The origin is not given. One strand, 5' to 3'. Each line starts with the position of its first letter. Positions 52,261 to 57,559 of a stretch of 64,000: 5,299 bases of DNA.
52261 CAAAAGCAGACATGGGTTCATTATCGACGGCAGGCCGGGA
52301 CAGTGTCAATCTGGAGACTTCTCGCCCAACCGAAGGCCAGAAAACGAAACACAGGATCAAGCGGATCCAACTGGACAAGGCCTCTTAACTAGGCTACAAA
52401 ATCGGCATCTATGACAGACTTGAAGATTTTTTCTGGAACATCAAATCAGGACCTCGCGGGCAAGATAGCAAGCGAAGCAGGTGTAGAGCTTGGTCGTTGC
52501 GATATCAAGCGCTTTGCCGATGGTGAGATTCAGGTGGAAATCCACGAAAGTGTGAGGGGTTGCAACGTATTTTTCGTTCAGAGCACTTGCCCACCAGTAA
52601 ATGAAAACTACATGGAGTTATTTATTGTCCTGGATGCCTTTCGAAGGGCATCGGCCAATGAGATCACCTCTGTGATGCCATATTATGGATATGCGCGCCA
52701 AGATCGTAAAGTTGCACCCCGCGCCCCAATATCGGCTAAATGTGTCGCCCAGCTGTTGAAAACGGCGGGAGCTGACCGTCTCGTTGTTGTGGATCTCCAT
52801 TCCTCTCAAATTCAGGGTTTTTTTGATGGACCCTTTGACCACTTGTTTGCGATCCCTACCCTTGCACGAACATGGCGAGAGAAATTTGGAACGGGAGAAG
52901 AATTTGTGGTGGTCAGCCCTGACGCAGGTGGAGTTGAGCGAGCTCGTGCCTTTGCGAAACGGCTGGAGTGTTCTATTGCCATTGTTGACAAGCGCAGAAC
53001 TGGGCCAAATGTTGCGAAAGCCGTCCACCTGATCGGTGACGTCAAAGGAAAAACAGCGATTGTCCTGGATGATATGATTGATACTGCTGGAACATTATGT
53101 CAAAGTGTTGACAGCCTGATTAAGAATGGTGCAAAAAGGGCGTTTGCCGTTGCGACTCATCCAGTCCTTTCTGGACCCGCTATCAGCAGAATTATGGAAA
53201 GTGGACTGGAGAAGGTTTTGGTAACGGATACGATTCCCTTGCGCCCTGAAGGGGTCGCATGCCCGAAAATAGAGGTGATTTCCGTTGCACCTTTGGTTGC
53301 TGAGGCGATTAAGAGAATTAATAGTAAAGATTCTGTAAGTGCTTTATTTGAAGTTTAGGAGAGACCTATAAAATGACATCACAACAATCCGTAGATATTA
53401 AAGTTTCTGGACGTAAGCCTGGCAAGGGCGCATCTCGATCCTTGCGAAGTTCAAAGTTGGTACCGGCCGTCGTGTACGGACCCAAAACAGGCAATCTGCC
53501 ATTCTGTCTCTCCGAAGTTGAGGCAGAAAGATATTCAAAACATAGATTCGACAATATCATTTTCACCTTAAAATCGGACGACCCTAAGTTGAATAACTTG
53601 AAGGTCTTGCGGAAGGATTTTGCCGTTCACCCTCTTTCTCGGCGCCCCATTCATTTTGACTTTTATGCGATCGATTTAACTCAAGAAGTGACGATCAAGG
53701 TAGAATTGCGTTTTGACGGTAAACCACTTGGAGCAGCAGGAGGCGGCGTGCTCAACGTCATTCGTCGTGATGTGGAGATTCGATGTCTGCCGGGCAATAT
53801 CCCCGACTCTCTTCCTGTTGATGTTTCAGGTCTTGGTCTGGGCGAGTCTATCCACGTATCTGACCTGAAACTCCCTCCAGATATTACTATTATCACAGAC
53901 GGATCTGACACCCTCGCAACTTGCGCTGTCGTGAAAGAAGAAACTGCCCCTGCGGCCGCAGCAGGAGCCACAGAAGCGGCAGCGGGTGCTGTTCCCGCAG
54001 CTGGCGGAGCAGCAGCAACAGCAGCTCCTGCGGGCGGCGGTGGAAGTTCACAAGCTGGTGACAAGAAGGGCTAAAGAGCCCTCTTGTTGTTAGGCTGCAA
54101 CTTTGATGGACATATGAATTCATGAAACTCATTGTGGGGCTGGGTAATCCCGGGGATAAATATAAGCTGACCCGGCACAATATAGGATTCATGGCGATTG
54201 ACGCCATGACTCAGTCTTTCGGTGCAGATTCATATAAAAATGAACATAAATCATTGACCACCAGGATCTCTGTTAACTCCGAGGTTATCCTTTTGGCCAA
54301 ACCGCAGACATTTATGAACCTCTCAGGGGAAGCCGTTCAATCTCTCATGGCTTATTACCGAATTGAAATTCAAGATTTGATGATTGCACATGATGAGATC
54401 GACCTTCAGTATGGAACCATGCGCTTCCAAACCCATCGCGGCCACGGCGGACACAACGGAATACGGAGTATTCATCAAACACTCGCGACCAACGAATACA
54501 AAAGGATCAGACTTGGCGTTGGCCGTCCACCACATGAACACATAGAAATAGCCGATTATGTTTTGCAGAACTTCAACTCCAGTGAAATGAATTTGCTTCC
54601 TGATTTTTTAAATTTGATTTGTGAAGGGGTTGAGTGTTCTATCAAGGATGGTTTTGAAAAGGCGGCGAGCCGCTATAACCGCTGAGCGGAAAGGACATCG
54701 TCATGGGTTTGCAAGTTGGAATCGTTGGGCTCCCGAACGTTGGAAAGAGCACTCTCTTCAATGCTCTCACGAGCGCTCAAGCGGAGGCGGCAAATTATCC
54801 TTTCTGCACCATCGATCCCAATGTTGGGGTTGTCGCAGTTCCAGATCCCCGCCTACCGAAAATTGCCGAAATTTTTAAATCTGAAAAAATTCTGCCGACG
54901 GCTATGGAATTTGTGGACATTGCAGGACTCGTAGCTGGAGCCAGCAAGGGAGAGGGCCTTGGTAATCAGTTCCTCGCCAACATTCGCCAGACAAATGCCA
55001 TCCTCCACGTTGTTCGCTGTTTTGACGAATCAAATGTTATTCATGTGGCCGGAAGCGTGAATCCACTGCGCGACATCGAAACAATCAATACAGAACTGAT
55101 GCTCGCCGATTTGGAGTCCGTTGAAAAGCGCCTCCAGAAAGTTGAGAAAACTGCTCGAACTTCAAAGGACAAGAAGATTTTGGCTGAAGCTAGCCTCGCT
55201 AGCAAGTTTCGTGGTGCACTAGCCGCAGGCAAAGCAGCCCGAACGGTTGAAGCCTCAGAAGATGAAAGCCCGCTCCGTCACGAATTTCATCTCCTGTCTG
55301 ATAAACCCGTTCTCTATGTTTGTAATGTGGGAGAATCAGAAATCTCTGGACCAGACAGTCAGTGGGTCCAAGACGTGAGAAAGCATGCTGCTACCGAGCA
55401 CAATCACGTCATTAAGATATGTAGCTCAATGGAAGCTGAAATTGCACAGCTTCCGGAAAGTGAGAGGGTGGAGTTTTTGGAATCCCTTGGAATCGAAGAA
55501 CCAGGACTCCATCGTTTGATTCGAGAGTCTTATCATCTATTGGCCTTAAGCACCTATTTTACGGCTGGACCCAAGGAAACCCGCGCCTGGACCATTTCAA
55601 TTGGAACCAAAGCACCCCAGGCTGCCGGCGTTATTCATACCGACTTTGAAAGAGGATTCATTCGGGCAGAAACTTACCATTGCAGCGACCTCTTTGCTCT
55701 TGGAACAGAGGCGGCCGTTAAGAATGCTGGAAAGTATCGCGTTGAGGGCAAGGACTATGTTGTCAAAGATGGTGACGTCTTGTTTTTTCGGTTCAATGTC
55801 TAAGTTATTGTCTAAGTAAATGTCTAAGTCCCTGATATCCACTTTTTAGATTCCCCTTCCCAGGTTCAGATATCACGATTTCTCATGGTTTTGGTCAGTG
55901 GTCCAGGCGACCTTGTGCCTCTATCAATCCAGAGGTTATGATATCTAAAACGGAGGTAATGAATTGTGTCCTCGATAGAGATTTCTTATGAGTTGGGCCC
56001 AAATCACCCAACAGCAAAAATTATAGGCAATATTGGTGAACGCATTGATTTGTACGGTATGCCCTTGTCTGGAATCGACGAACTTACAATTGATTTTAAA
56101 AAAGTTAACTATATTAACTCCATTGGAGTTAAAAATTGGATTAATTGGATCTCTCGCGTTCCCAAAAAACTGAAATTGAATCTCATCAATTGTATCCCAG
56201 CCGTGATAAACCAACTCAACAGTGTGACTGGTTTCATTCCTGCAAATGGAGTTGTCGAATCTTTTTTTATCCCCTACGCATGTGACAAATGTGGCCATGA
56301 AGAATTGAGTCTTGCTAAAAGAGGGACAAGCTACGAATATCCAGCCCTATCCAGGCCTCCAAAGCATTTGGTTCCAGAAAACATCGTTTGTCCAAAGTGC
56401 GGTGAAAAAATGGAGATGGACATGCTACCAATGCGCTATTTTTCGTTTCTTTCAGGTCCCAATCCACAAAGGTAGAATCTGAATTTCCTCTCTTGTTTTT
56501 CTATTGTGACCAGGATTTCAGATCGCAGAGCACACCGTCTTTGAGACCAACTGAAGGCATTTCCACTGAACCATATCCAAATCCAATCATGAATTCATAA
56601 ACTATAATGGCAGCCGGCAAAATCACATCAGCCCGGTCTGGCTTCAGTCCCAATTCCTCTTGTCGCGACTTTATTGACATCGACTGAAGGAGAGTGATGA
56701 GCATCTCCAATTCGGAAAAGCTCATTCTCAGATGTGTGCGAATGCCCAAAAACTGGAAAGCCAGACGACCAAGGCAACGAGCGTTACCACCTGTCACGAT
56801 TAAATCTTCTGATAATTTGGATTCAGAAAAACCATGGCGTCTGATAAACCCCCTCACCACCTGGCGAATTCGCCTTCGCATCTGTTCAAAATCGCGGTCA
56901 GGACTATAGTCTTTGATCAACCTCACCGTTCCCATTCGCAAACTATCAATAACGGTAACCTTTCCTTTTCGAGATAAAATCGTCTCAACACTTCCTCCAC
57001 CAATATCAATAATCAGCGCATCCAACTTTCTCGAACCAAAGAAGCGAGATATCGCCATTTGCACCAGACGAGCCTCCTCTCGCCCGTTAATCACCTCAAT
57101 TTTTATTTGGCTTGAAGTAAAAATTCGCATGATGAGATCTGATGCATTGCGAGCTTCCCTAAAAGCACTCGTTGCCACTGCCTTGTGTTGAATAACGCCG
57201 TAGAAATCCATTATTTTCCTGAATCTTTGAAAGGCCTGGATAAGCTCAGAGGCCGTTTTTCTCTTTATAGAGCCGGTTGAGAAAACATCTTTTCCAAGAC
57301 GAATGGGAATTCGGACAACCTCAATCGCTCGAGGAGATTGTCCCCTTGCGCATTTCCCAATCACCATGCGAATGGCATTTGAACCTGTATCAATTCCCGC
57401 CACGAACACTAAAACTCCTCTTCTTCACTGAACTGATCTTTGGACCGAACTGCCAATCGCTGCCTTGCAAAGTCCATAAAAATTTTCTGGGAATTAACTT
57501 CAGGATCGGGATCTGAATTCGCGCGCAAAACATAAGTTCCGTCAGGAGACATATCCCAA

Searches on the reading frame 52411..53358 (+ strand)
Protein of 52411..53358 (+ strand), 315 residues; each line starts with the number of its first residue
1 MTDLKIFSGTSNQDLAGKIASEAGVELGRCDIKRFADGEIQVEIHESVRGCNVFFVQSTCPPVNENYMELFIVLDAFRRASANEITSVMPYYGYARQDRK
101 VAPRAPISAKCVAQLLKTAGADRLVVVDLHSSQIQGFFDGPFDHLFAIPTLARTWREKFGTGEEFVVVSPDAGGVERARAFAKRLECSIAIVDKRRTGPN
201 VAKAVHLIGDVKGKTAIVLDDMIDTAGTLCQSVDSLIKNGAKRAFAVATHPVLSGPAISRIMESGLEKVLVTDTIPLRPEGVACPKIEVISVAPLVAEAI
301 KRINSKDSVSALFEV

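Call 57: search_protein_families(library=pfam, proteins=[window:52411-53358:+], max_evalue=0.0001)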
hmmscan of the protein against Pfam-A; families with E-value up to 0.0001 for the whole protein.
window:52411-53358:+ (315 aa): 3 families
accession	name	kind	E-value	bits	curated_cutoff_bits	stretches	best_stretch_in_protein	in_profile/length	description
PF13793.12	Pribosyltran_N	-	9.4e-52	174.3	25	1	4-120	1-117/117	N-terminal domain of ribose phosphate pyrophosphokinase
PF14572.12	Pribosyl_synth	-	2.5e-29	103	27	1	204-313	74-183/184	Phosphoribosyl synthetase-associated domain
PF00156.33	Pribosyltran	-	2.8e-17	62.9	26.3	1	152-246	19-120/158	Phosphoribosyl transferase domain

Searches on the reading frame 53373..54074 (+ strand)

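Call 57: search_protein_families(library=pfam, proteins=[window:53373-54074:+], max_evalue=0.0001)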
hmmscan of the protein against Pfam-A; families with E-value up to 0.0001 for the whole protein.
window:53373-54074:+ (233 aa): 2 families
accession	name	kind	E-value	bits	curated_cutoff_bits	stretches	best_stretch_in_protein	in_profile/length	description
PF14693.11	Ribosomal_TL5_C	-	9.5e-26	90.4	27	1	105-185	1-81/84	Ribosomal protein TL5, C-terminal domain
PF01386.24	Ribosomal_L25p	-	1.9e-16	60.7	23.6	1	10-97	2-82/82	Ribosomal L25p family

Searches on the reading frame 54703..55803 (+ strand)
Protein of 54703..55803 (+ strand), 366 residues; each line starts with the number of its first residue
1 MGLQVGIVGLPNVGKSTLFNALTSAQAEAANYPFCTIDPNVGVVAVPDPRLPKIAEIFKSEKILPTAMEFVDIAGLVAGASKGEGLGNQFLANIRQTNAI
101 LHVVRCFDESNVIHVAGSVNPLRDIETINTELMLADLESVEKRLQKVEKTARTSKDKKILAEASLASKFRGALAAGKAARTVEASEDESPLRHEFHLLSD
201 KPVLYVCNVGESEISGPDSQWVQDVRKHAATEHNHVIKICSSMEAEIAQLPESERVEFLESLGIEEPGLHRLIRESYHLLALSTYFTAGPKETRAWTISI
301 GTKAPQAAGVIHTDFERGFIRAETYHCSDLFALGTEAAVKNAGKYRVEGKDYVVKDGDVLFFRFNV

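Call 57: search_protein_families(library=pfam, proteins=[window:54703-55803:+], max_evalue=0.0001)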
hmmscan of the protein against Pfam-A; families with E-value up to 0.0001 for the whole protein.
window:54703-55803:+ (366 aa): 3 families
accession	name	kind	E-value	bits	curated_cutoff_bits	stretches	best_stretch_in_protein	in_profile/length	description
PF06071.19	YchF-GTPase_C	-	4.1e-38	129.8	27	1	282-365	1-84/84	Protein of unknown function (DUF933)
PF01926.29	MMR_HSR1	-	2.3e-23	82.9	21.9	1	4-110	1-86/113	50S ribosome-binding GTPase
PF02421.24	FeoB_N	-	3.7e-09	36.7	27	1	4-45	2-43/156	Ferrous iron transport protein B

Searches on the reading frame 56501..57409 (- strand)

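Call 57: search_protein_families(library=pfam, proteins=[window:56501-57409:-], max_evalue=0.0001)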
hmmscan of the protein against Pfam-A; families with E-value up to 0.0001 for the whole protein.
window:56501-57409:- (302 aa): 1 family
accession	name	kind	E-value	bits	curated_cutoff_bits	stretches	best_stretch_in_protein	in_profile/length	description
PF02541.22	Ppx-GppA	-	2.9e-40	138.9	27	1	36-297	20-281/285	Ppx/GppA phosphatase family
